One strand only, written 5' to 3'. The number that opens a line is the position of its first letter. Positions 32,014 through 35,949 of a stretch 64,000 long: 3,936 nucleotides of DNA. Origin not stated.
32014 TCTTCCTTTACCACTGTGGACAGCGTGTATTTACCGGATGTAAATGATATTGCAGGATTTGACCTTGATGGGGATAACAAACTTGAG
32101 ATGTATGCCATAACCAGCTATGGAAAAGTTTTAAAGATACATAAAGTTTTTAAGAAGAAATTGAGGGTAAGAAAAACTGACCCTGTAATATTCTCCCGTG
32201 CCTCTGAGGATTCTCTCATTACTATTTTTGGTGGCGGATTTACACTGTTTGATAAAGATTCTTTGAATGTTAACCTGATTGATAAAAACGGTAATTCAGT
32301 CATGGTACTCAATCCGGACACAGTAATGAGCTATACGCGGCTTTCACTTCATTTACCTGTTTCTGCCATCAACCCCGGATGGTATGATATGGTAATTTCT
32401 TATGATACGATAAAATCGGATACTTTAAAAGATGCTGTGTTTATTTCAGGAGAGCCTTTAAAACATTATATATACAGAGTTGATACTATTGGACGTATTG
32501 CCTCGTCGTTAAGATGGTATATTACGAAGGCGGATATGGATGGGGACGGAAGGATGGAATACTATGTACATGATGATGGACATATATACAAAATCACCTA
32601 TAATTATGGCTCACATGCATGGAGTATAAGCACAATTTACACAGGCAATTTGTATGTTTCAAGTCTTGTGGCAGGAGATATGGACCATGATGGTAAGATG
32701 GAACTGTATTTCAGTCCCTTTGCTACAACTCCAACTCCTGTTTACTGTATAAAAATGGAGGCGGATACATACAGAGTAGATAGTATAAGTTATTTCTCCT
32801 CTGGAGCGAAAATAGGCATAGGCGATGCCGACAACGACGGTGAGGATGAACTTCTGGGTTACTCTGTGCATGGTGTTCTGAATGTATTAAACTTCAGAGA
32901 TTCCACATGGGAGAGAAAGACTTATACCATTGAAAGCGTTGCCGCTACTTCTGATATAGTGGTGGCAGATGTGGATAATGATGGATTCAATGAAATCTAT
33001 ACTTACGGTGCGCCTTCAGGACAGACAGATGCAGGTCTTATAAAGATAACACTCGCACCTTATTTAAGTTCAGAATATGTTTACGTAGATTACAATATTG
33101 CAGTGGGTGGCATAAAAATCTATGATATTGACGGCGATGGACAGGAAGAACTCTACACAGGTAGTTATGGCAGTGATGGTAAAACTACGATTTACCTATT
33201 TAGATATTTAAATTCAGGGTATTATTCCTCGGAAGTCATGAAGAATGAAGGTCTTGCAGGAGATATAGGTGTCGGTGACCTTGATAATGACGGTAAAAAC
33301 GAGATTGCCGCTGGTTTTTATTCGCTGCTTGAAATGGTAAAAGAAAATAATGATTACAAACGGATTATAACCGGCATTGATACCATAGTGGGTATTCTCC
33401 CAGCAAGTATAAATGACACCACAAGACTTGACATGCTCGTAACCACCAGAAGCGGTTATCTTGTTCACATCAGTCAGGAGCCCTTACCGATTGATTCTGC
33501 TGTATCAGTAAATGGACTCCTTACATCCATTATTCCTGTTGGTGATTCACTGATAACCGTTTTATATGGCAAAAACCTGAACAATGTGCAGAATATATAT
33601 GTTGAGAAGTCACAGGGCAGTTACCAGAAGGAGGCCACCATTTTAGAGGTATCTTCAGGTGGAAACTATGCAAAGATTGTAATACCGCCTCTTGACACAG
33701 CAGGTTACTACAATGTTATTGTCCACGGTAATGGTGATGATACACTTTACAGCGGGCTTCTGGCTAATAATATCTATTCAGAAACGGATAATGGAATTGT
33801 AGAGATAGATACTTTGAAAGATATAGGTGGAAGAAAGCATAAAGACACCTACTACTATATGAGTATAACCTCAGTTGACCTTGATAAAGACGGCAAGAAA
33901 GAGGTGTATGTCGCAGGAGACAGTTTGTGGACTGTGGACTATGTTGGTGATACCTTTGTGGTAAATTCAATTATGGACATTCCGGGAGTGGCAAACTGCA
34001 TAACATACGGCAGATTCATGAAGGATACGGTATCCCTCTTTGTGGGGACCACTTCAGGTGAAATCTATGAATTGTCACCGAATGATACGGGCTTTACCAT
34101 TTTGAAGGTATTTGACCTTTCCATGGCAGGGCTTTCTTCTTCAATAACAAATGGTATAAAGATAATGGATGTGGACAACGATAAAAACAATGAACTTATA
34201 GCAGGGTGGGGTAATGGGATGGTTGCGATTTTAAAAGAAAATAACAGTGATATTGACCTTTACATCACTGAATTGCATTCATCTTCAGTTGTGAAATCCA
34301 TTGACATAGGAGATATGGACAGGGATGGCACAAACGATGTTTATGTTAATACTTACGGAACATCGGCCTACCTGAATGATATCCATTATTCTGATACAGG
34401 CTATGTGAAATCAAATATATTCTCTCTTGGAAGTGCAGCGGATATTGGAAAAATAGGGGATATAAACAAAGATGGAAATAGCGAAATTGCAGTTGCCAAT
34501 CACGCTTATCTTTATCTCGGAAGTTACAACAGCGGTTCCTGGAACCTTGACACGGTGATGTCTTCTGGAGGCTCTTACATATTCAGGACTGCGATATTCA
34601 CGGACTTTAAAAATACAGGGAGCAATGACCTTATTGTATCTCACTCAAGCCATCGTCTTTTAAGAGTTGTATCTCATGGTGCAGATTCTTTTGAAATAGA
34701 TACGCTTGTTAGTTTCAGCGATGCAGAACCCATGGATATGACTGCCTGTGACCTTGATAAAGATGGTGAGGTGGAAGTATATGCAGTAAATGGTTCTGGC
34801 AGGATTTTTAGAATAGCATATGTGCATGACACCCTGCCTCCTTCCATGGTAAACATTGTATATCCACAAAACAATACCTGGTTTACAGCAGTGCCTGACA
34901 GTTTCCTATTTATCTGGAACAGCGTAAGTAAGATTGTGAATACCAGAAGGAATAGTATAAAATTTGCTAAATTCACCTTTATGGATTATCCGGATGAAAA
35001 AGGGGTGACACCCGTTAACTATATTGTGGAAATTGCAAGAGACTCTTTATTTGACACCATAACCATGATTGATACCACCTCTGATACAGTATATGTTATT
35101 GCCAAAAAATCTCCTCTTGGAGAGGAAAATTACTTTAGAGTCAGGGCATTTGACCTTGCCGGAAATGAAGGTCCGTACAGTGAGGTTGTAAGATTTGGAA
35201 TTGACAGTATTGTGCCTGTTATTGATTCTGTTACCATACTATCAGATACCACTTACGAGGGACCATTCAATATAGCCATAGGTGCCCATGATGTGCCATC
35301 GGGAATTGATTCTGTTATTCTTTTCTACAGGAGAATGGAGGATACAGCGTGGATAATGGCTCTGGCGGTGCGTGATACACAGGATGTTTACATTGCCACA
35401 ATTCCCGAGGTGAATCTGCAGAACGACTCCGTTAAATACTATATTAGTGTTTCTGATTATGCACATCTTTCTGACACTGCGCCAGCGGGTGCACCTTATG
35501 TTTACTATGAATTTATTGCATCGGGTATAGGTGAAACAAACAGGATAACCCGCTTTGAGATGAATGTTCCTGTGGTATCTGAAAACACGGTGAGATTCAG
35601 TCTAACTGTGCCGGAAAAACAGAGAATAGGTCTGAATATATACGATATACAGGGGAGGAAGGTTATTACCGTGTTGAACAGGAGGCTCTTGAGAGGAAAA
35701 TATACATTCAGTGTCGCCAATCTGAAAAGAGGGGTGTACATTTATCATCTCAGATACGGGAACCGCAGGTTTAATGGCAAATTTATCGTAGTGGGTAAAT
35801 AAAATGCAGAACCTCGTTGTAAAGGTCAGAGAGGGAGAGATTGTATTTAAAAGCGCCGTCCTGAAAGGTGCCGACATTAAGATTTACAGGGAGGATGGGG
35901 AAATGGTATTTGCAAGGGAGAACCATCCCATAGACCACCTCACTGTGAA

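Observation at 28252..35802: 2516-aa secreted protein organised as four consecutive integrin-alpha-like modules (IPT/TIG-like domain plus about six FG-GAP repeats each)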

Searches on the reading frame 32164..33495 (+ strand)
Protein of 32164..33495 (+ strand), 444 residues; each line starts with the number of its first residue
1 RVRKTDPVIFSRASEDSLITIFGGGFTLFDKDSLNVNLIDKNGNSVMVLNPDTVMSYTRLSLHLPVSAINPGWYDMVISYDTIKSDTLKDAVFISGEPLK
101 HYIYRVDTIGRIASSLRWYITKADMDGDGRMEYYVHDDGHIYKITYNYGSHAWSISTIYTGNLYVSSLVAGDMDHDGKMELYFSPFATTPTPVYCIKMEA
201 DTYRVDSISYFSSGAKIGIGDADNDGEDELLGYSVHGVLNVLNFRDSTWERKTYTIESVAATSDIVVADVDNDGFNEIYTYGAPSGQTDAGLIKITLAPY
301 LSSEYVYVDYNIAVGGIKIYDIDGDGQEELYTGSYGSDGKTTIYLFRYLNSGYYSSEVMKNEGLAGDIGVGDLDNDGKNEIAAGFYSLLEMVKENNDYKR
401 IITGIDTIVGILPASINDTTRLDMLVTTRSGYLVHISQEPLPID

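Call 35: predict_structure(alignment_id=A3)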
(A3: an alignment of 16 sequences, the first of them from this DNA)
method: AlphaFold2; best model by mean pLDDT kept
length: 444 residues; sequences in the alignment: 16
mean_pLDDT: 75.2   pTM: 0.72
mean pLDDT of the five models: 75.2, 75.0, 73.0, 72.4, 72.4
residues with pLDDT >= 90: 92; 70-90: 201; 50-70: 112; < 50: 39
segments of 3 or more residues with pLDDT < 50: 1-15, 84-100, 418-420, 442-444
pLDDT, mean of each block of 10 residues (from residue 1): 33 51 58 75 80 62 66 65 49 45 71 68 90 87 88 88 83 93 81 90 90 87 93 89 90 83 86 92 69 89 84 75 81 78 85 84 70 67 69 55 67 62 77 76 45
secondary structure, 60 per line:
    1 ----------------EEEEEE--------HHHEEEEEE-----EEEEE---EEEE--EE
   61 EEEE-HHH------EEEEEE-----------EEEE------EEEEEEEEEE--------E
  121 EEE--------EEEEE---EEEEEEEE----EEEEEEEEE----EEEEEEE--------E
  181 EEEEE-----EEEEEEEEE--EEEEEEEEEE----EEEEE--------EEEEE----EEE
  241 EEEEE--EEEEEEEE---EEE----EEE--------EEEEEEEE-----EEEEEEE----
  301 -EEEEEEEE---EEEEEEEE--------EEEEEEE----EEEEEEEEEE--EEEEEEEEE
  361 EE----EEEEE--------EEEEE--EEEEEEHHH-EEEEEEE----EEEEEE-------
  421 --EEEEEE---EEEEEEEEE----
elements in order: E17-22 E34-39 E45-49 E53-56 E59-64 E75-80 E92-95 E102-111 E120-123 E132-136 E140-147 E152-160 E165-171 E180-185 E191-199 E202-211 E216-220 E229-233 E238-245 E248-255 E259-261 E266-268 E277-284 E290-296 E302-309 E313-320 E329-335 E340-349 E352-362 E367-371 E380-384 E387-392 E397-403 E408-413 E423-428 E432-440
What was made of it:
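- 32464..33477 (+): P3: FG-GAP/VCBS propeller 3, aa 1405-1742. It has six perfect DxDxDG loops and one degenerate blade. In the AlphaFold2 model the propeller scores pLDDT 80-93 and has about 29 strands, which is 7 blades (call 35).
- On FG-GAP/VCBS beta-propeller superfamily: Module 3: AlphaFold2 pTM 0.72, propeller pLDDT 80-93, about 29 strands (call 35).
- On IPT/TIG (E-set) domain: AlphaFold2 shows seven strands at pLDDT 50-80 (call 35).
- AlphaFold2 of module 3: pTM 0.72, propeller pLDDT 80-93, about 29 strands (call 35).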

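Call 39: fold_search(model_id=the predicted structure, library=pdb)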
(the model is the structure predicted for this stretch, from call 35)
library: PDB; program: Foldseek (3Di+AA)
matches with E <= 10: 1452; with E <= 0.001: 718
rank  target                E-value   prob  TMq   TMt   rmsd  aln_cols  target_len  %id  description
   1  9van_B                2.4e-10  1.00  0.55  0.63   4.8       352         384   13  Cryo-EM structure of human full length KICSTOR complex (state 2) (released 2025-11-12)
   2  9v80_B                4.2e-10  1.00  0.55  0.63   4.8       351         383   12  Cryo-EM structure of KICSTOR CCC complex (state 4) (released 2025-11-12)
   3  9v86_B                1.3e-09  1.00  0.56  0.65   4.6       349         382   14  Cryo-EM structure of KICSTOR CCC complex (state 3) (released 2025-11-12)
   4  9v6e_B                1.5e-09  1.00  0.54  0.61   5.1       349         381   14  Cryo-EM structure of human full length KICSTOR complex (state 1) (released 2025-11-12)
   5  9v9n_B                2.7e-09  1.00  0.56  0.64   4.8       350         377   13  Cryo-EM structure of KICSTOR CCC complex (state 5) (released 2025-11-12)
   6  9o5a_G                6.8e-09  1.00  0.55  0.61   4.9       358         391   14  The KICSTOR-GATOR1 complex (released 2026-02-18)
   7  6voa_B                2.8e-08  1.00  0.48  0.36   5.3       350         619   14  Cryo-EM structure of the BBSome-ARL6 complex (released 2020-06-24)
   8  8u17_B                4.9e-08  1.00  0.21  0.14  25.0       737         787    8  The ternary complex structure of DDB1-CRBN-SALL4(ZF1,2)-long bound to Pomalidomide (released 2023-12-27)
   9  8dey_B                1.7e-07  1.00  0.45  0.27  15.7       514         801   10  Ternary complex structure of Cereblon-DDB1 bound to IKZF2(ZF2,3) and the molecular glue DKY709 (released 2023-03-08)
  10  8roy_B                1.7e-07  1.00  0.30  0.19  19.3       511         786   10  Structure of the human DDB1-DDA1-DCAF15 E3 ubiquitin ligase bound to compound furan 24 (released 2024-04-03)
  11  7dvq_3                2.0e-07  1.00  0.49  0.21  12.6       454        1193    9  Cryo-EM Structure of the Activated Human Minor Spliceosome (minor Bact Complex) (released 2021-03-31)
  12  7lps_G                2.1e-07  1.00  0.21  0.14  25.2       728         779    9  Crystal structure of DDB1-CRBN-ALV1 complex bound to Helios (IKZF2 ZF2) (released 2021-06-02)
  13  7lps_A                2.2e-07  1.00  0.22  0.14  25.1       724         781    9  Crystal structure of DDB1-CRBN-ALV1 complex bound to Helios (IKZF2 ZF2) (released 2021-06-02)
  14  4a7k                  2.3e-07  1.00  0.57  0.31   5.3       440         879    9  Bifunctional Aldos-2-ulose dehydratase (released 2012-03-21)
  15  8q83_A                2.3e-07  1.00  0.52  0.64   6.4       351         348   14  Photorhabdus laumondii lectin PLL5 in complex with alpha-methyl-fucoside (released 2025-03-05)
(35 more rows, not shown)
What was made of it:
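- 32464..33477 (+): Foldseek top hits are ITFG2, BBSome propellers and other 7-bladers (call 39).
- On FG-GAP/VCBS beta-propeller superfamily: Foldseek top hits are all 7-bladed propellers (call 39).
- Closest known: ITFG2. Same: They share the 7-bladed FG-GAP-like propeller fold (TM-score 0.61-0.65 normalised to the target; call 39).
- Foldseek top hits are 7-bladed FG-GAP-type propellers: ITFG2 9van_B at E = 2e-10, and BBSome subunits (call 39). Aldos-2-ulose dehydratase (4a7k) is among the Foldseek hits (call 39).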

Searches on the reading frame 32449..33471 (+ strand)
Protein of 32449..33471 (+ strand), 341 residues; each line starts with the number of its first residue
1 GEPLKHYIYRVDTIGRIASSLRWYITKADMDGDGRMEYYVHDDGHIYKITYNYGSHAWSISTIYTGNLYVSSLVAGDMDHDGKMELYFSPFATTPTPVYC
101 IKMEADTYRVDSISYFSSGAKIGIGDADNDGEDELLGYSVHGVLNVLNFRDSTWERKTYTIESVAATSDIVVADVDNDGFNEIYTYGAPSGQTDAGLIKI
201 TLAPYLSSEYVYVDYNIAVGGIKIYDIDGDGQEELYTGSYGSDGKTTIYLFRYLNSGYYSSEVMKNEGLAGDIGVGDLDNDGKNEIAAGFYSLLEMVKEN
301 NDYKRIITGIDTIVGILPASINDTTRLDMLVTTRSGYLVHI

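Call 9: search_protein_families(library=pfam, proteins=[window:32449-33471:+], max_evalue=1)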
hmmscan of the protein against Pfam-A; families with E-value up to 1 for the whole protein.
window:32449-33471:+ (341 aa): 6 families
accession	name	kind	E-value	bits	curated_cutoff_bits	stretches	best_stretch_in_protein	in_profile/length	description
PF13517.12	FG-GAP_3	-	1.1e-21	77.6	26.9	3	29-87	1-60/61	FG-GAP-like repeat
PF01839.29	FG-GAP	-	3.4e-14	52.8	22.1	4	226-250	9-36/37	FG-GAP repeat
PF25292.1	Beta-prop_CGLA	-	1.2e-06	28.7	26.8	1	244-290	162-208/316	Lambda-carrageenase beta-propeller domain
PF15907.11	Itfg2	-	7.2e-05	22.6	27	1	120-183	18-91/330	Integrin-alpha FG-GAP repeat-containing protein 2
PF23743.1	Beta-prop_BBS7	-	0.073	12.8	27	1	196-291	197-290/299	BBS7 beta-propeller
PF14783.12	BBS2_Mid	-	0.16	12.5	27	0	223-239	3-19/108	Ciliary BBSome complex subunit 2, middle region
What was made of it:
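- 32464..33477 (+): FG-GAP_3 77.6 bits and FG-GAP 52.8 bits (call 9).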

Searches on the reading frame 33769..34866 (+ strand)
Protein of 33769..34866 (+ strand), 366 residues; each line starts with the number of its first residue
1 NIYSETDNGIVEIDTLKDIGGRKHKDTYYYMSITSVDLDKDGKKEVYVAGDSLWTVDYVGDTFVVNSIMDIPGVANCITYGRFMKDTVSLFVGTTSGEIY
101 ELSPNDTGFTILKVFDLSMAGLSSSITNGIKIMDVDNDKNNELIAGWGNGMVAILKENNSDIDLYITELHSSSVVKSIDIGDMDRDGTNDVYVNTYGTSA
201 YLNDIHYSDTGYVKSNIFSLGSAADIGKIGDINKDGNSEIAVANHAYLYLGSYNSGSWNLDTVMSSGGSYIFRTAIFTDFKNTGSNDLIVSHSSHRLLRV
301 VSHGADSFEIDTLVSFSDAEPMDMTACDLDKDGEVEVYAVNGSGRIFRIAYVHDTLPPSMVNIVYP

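Call 9: search_protein_families(library=pfam, proteins=[window:33769-34866:+], max_evalue=1)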
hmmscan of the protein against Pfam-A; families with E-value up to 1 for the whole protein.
window:33769-34866:+ (366 aa): 5 families
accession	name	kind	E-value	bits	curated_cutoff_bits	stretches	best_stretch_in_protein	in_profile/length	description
PF13517.12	FG-GAP_3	-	2.2e-16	60.6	26.9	4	134-193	1-61/61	FG-GAP-like repeat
PF01839.29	FG-GAP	-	2.1e-06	27.9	22.1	1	230-256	8-32/37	FG-GAP repeat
PF23743.1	Beta-prop_BBS7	-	0.00017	21.5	27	1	69-196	164-290/299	BBS7 beta-propeller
PF14783.12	BBS2_Mid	-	0.0016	19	27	2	129-154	82-107/108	Ciliary BBSome complex subunit 2, middle region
PF16743.10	PliI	-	0.07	13.3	27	0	124-145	57-77/123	Periplasmic lysozyme inhibitor of I-type lysozyme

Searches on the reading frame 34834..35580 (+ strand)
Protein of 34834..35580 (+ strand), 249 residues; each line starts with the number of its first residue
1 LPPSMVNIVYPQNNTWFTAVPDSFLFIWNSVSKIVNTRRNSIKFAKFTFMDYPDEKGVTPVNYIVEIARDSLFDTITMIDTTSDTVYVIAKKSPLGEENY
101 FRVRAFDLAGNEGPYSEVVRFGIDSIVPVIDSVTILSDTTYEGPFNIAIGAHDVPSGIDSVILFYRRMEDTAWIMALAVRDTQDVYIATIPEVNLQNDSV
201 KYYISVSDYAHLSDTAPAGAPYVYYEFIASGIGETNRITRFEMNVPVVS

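Call 59: search_solved_structures(query=window:34834-35580:+, max_evalue=10)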
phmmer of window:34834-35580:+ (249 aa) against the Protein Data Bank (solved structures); distinct sequences matched with E-value up to 10: 2.
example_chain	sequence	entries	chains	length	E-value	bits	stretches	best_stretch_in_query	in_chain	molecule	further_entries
8ec3_A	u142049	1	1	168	0.2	14.8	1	40-101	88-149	Fibronectin-binding protein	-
1zso_A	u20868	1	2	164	0.29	14.2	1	20-94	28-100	hypothetical protein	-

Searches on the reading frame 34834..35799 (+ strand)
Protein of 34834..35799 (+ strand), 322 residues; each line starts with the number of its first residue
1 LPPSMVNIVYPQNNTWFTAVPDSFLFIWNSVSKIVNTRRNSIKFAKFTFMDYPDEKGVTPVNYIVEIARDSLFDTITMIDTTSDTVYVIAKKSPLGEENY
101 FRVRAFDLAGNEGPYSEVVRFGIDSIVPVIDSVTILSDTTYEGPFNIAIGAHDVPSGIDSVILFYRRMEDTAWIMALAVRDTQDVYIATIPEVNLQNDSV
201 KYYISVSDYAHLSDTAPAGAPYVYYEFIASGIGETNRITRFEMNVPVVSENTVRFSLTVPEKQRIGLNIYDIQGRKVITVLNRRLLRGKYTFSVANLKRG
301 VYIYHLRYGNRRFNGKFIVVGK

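Call 9: search_protein_families(library=pfam, proteins=[window:34834-35799:+], max_evalue=1)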
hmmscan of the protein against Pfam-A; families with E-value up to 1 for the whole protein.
window:34834-35799:+ (322 aa): 4 families
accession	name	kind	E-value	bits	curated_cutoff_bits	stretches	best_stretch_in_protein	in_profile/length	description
PF18962.6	Por_Secre_tail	-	8.1e-07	29.7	27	1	258-319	15-75/75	Secretion system C-terminal sorting domain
PF21200.3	Glyco_hydro_39_C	-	0.03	15.1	27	1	65-121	32-87/89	Alpha-L-iduronidase C-terminal domain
PF07680.16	DoxA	-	0.17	12.3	27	1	165-276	22-127/131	TQO small subunit DoxA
PF08865.16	DUF1830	-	0.22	11.9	25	1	8-31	26-49/66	Domain of unknown function (DUF1830)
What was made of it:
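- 35551..35799 (+): T9SS type-A C-terminal sorting domain, aa 2434-2516. Por_Secre_tail 29.7 against 27 on the fragment (call 9).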

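Call 70: predict_structure(alignment_id=A5)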
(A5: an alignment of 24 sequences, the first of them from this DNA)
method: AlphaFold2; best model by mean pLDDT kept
length: 322 residues; sequences in the alignment: 24
mean_pLDDT: 54.9   pTM: 0.38
mean pLDDT of the five models: 54.9, 53.1, 53.1, 52.3, 50.0
residues with pLDDT >= 90: 64; 70-90: 17; 50-70: 45; < 50: 196
segments of 3 or more residues with pLDDT < 50: 1-66, 70-98, 118-159, 167-172, 180-185, 187-189, 191-194, 196-216, 225-236
pLDDT, mean of each block of 10 residues (from residue 1): 28 30 31 38 43 41 48 42 41 46 56 55 33 33 36 44 50 51 47 45 38 44 46 46 81 93 96 97 96 95 95 91 68
secondary structure, 60 per line:
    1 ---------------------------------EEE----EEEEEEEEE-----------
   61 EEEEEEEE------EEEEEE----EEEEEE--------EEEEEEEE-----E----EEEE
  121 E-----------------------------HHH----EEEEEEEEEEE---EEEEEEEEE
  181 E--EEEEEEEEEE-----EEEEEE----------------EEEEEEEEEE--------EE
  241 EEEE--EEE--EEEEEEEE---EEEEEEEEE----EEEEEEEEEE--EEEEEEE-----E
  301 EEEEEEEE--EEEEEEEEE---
elements in order: E34-36 E41-49 E61-68 E75-80 E85-90 E99-106 E117-121 E158-168 E172-181 E184-193 E199-204 E221-230 E239-244 E247-249 E252-259 E263-271 E276-285 E288-294 E300-308 E311-319
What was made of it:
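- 34846..35550 (+): Stalk of probably two Ig/Fn3-like beta-sandwich domains, aa 2199-2433. AlphaFold2 predicts all-beta structure at low confidence only (call 70).
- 35551..35799 (+): AlphaFold2 pLDDT 91-97 (call 70).
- The stalk (aa 2199-2433) could not be modelled with confidence (call 70).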

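Call 74: fold_search(model_id=the predicted structure, library=pdb)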
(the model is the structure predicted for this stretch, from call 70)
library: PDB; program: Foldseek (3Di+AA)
matches with E <= 10: 1389; with E <= 0.001: 1
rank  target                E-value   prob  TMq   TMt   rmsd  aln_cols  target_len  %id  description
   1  2yn3_A                9.4e-04  0.85  0.17  0.20  18.7       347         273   12  Structural insight into the giant calcium-binding adhesin SiiE: implications for the adhesion of Salmonella enterica t (released 2013-04-03)
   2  3s4s_G                1.2e-03  0.99  0.19  0.30  12.6       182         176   10  Crystal structure of CD4 mutant bound to HLA-DR1 (released 2011-09-21)
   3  3ott_A                1.9e-03  0.69  0.16  0.08  18.6       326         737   11  Crystal Structure of the extracellular domain of the putative one component system BT4673 from B. thetaiotaomicron (released 2011-08-10)
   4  2qki_E                2.1e-03  0.89  0.16  0.24  13.0       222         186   11  Human C3c in complex with the inhibitor compstatin (released 2007-08-14)
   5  2yn5_A                2.1e-03  0.77  0.17  0.19  18.6       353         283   13  Structural insight into the giant calcium-binding adhesin SiiE: implications for the adhesion of Salmonella enterica t (released 2013-04-03)
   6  2xwx_A                2.2e-03  0.94  0.21  0.18  22.8       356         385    7  Vibrio cholerae colonization factor GbpA crystal structure (released 2011-11-16)
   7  7mrk_D                2.2e-03  0.82  0.17  0.18  19.2       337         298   15  Chicken CNTN4 APP complex (released 2022-01-05)
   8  2a74_B                2.3e-03  0.89  0.17  0.25  13.2       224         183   11  Human Complement Component C3c (released 2005-09-27)
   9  4p9h_C                2.7e-03  0.98  0.19  0.31  11.7       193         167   10  Crystal structure of 8ANC195 Fab in complex with gp120 of 93TH057 HIV-1 and soluble CD4 D1D2 (released 2014-05-21)
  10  6egt_C                3.0e-03  0.72  0.18  0.14  25.7       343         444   10  Structure of RVFV envelope protein Gc in postfusion conformation in complex with MES (released 2017-11-01)
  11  3s5l_G                3.4e-03  0.99  0.21  0.34  11.5       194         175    8  Crystal structure of CD4 mutant bound to HLA-DR1 (released 2011-09-21)
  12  6rqj_A                3.8e-03  0.96  0.19  0.08  15.8       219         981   10  Structure of human complement C5 complexed with tick inhibitors OmCI, RaCI1 and CirpT1 (released 2020-01-08)
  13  6egu_B                4.2e-03  0.60  0.18  0.14  25.5       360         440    9  Structure of RVFV envelope protein Gc in postfusion conformation in complex with 1,2-dipropionyl-sn-glycero-3-phosphoc (released 2017-11-01)
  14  4g5a_A                4.9e-03  1.00  0.19  0.54   2.3        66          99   21  Crystal structure of a putative member of duf 3244 protein family (BT_1867) from Bacteroides thetaiotaomicron VPI-5482 (released 2012-09-19)
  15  9qk2_G                4.9e-03  0.85  0.16  0.07  21.1       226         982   11  Structure of the Complement classical and lectin pathway C3 convertase in complex with substrate C3 (released 2025-12-24)
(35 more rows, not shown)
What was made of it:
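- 35551..35799 (+): Local Foldseek match to RemA-CTD in the T9SS complex 8gl6_D (TMt 0.62) (call 74).
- On T9SS type-A cargo: CTD pLDDT is 91-97 with a local RemA-CTD match (calls 70, 74).
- CTD pLDDT is 91-97, with a local match to RemA-CTD (calls 70, 74). It is a giant T9SS cargo, and its CTD model matches RemA-CTD locally (call 74).
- Tried and rejected: The stalk stayed below pLDDT 50, and its Foldseek hits are generic Ig chains (calls 70, 74).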
